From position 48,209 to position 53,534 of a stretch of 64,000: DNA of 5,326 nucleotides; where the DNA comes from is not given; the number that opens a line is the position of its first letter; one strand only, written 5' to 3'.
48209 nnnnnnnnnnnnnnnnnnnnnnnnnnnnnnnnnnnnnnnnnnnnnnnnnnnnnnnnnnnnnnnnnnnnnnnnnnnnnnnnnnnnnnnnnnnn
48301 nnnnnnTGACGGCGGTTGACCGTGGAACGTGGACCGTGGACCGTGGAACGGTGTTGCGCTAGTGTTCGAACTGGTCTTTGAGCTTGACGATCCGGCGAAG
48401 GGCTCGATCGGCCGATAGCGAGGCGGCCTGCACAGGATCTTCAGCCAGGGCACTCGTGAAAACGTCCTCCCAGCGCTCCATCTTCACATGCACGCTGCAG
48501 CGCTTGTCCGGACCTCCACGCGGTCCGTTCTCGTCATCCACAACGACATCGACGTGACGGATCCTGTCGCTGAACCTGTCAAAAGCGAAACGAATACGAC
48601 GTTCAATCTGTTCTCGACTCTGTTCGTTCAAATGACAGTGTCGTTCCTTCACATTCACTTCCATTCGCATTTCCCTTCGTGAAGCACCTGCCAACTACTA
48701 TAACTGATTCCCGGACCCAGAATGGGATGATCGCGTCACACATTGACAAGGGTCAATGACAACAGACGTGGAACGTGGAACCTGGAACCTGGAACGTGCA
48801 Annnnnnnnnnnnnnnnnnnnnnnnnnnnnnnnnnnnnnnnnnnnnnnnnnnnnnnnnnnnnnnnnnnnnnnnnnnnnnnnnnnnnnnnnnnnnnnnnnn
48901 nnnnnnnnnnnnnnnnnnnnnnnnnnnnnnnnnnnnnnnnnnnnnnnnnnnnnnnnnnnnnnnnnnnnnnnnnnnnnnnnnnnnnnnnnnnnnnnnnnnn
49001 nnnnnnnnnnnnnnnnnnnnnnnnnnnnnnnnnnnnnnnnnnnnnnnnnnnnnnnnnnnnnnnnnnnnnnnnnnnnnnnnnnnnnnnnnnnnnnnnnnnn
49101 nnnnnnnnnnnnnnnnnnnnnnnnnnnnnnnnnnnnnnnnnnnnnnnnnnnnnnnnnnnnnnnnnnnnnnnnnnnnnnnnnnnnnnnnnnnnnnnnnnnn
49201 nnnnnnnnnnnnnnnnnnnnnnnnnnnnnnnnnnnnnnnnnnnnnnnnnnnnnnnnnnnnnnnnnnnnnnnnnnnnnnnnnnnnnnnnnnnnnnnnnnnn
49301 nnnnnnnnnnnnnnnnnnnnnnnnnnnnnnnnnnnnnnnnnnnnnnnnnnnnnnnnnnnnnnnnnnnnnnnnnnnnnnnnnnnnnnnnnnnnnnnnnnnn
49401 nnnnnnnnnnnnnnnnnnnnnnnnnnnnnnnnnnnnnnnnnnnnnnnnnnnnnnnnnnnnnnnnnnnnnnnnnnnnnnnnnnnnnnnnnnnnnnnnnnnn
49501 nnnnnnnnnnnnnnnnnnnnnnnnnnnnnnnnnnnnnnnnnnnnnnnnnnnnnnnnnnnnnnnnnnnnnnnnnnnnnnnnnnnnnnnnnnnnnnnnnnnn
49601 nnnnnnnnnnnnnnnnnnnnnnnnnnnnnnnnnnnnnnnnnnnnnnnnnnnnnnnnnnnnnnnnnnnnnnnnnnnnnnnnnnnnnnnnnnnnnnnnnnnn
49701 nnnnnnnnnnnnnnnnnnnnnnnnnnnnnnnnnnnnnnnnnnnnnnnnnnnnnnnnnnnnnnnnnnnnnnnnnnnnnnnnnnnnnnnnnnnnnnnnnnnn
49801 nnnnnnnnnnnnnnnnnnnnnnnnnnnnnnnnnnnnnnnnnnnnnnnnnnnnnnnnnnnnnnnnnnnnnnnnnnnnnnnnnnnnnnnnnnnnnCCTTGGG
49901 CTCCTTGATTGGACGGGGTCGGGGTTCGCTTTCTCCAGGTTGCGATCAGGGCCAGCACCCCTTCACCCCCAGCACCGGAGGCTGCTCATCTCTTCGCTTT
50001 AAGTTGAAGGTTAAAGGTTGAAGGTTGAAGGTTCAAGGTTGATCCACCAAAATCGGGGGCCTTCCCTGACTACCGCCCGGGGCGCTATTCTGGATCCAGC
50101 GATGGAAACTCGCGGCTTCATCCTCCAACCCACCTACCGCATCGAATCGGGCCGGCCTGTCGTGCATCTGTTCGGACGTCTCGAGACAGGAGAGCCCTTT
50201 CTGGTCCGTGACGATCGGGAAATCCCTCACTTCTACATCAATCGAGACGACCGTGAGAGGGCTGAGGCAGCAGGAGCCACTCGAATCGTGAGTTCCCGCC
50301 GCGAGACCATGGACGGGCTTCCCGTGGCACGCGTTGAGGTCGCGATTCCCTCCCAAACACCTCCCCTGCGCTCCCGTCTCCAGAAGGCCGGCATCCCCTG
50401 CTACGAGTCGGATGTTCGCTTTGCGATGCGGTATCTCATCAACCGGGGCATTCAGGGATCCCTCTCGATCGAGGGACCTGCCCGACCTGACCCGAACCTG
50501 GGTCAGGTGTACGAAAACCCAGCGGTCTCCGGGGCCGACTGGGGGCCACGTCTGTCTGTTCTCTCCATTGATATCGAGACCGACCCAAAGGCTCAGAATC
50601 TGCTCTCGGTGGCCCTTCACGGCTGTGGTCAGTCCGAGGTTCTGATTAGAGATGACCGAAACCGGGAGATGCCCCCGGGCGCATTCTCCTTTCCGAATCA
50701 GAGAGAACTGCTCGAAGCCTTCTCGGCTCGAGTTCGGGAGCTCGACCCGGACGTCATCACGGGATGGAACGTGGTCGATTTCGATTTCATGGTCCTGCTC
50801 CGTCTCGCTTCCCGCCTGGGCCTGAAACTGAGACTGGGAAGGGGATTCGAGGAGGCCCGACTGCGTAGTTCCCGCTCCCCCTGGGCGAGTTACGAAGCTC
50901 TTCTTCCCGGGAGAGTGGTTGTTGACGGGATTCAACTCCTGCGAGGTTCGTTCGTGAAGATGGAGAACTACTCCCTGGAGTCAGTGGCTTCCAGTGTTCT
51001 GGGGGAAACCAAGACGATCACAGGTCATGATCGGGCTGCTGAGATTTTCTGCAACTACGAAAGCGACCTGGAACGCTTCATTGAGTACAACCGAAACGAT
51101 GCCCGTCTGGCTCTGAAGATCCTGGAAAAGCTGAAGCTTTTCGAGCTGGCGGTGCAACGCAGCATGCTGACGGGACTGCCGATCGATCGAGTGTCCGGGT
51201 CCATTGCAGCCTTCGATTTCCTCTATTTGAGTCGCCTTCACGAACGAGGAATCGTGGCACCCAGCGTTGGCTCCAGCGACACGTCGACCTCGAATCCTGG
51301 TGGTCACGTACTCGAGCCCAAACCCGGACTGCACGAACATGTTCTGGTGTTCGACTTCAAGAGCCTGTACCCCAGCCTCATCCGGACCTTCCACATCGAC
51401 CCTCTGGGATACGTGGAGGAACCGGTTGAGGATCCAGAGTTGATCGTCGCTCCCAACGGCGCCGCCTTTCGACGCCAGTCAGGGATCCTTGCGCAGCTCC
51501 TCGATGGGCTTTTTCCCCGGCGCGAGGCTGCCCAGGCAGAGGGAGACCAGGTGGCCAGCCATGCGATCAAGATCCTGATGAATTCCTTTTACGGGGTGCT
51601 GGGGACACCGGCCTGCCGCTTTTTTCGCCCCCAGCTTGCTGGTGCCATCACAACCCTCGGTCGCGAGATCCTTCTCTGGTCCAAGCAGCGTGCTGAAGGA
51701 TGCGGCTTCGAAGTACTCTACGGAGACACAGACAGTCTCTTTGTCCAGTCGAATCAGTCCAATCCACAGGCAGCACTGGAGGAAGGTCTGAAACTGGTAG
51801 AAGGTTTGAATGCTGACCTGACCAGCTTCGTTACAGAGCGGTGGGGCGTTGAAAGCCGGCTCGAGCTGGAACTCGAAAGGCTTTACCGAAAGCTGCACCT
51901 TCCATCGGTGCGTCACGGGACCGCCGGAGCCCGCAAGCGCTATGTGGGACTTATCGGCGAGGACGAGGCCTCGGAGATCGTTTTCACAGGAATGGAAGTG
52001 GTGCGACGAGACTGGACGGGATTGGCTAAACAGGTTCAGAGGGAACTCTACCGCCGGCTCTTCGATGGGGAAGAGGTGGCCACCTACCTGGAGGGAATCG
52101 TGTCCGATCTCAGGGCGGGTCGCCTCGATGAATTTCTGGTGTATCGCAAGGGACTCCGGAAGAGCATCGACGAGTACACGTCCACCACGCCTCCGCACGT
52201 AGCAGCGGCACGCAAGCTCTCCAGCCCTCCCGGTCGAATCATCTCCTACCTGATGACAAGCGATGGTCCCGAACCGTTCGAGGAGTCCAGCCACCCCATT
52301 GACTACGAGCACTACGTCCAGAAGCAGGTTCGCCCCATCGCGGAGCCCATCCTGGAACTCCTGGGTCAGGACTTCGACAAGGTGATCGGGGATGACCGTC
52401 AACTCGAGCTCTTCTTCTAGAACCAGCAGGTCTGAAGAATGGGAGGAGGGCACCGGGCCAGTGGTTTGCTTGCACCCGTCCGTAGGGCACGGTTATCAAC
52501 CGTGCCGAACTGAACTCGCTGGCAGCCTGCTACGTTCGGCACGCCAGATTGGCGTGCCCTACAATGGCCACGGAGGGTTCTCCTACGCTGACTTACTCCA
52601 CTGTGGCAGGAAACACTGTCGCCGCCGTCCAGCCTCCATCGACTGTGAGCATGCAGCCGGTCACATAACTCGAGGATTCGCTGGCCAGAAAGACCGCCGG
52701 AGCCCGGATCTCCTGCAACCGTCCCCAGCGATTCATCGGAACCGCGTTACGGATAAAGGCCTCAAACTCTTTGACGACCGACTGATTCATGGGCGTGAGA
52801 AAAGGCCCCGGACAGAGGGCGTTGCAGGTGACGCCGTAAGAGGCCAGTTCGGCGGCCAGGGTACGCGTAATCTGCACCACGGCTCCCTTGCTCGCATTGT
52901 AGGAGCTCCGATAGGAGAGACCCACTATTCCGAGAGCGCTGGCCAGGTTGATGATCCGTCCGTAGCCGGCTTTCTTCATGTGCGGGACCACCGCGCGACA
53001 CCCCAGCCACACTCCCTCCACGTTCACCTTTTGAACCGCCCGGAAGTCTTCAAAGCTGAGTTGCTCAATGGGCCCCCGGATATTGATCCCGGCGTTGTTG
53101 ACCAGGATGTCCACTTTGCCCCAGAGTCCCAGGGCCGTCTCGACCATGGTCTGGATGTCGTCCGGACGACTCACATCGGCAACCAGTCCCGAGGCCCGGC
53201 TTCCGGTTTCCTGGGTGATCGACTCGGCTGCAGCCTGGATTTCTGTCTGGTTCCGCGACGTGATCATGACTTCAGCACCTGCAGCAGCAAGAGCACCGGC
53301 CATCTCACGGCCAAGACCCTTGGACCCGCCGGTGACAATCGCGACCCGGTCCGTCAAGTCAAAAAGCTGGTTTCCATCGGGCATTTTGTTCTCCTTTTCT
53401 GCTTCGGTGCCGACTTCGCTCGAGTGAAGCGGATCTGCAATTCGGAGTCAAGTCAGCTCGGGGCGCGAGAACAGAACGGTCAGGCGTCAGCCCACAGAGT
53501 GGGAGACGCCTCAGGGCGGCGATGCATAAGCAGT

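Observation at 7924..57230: Heptanucleotide tandem arrays fill most intergenic gaps and butt against start and stop codons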

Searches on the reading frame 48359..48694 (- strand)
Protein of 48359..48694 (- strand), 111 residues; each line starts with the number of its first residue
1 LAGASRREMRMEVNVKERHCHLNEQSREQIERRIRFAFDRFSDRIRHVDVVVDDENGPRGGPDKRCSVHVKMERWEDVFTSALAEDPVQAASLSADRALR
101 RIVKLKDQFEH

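Call 8: search_protein_families(library=pfam, proteins=[window:48359-48694:-])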
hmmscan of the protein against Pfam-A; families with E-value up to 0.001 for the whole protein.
window:48359-48694:- (111 aa): 2 families
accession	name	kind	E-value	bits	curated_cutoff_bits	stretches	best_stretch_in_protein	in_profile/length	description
PF02482.25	Ribosomal_S30AE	-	1.8e-08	35.4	23.7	1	13-108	1-86/88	Sigma 54 modulation protein / S30EA ribosomal protein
PF04965.19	GPW_gp25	-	0.00018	21.6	27.2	1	21-72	39-89/96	Baseplate wedge protein gp25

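Call 34: find_encoding_contigs(protein=window:48359-48694:-, flank=3000, max_places=10)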
Protein window:48359-48694:- (111 aa): no gene with exactly this product is on record in the collection.

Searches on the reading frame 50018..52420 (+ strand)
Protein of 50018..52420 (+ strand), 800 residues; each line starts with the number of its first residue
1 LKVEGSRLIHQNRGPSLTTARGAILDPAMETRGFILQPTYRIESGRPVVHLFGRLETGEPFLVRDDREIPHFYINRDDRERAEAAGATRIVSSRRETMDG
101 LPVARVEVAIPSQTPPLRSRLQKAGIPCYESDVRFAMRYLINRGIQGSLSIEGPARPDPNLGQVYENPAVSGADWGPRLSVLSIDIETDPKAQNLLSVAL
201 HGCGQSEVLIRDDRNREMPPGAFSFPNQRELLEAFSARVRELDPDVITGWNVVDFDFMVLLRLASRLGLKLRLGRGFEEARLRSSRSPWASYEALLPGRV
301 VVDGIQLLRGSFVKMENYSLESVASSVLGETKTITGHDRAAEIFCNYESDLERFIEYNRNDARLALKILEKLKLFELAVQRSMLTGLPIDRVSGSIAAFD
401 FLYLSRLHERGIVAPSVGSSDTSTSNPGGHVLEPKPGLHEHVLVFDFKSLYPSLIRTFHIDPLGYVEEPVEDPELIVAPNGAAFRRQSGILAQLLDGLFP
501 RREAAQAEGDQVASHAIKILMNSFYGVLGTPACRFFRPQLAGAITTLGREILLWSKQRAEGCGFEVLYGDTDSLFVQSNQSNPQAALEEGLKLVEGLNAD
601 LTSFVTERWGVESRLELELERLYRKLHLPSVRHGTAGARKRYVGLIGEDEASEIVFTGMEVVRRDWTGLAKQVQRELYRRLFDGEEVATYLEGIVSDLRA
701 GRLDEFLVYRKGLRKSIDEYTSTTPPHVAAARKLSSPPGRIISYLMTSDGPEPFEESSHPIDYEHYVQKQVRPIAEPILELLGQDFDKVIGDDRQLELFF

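Call 45: search_protein_families(library=pfam, proteins=[window:50018-52420:+], max_evalue=0.00001)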
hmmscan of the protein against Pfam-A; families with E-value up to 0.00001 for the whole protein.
window:50018-52420:+ (800 aa): 2 families
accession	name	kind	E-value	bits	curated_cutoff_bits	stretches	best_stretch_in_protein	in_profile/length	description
PF00136.26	DNA_pol_B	-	1.2e-39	136.8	23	1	403-737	19-392/453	DNA polymerase family B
PF03104.25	DNA_pol_B_exo1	-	7.2e-15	55.5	23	1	128-323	3-242/242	DNA polymerase family B, exonuclease domain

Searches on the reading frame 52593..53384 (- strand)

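Call 45: search_protein_families(library=pfam, proteins=[window:52593-53384:-], max_evalue=0.00001)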
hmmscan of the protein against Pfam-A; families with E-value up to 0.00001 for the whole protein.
window:52593-53384:- (263 aa): 3 families
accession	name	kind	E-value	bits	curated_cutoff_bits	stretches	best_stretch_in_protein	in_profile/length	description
PF13561.12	adh_short_C2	-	8.4e-64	215.8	27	1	22-253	6-236/236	Enoyl-(Acyl carrier protein) reductase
PF00106.31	adh_short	-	6.9e-59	199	26.6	1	13-205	1-192/195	short chain dehydrogenase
PF08659.16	KR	-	1.1e-14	55.1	22.6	1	16-166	4-153/180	KR domain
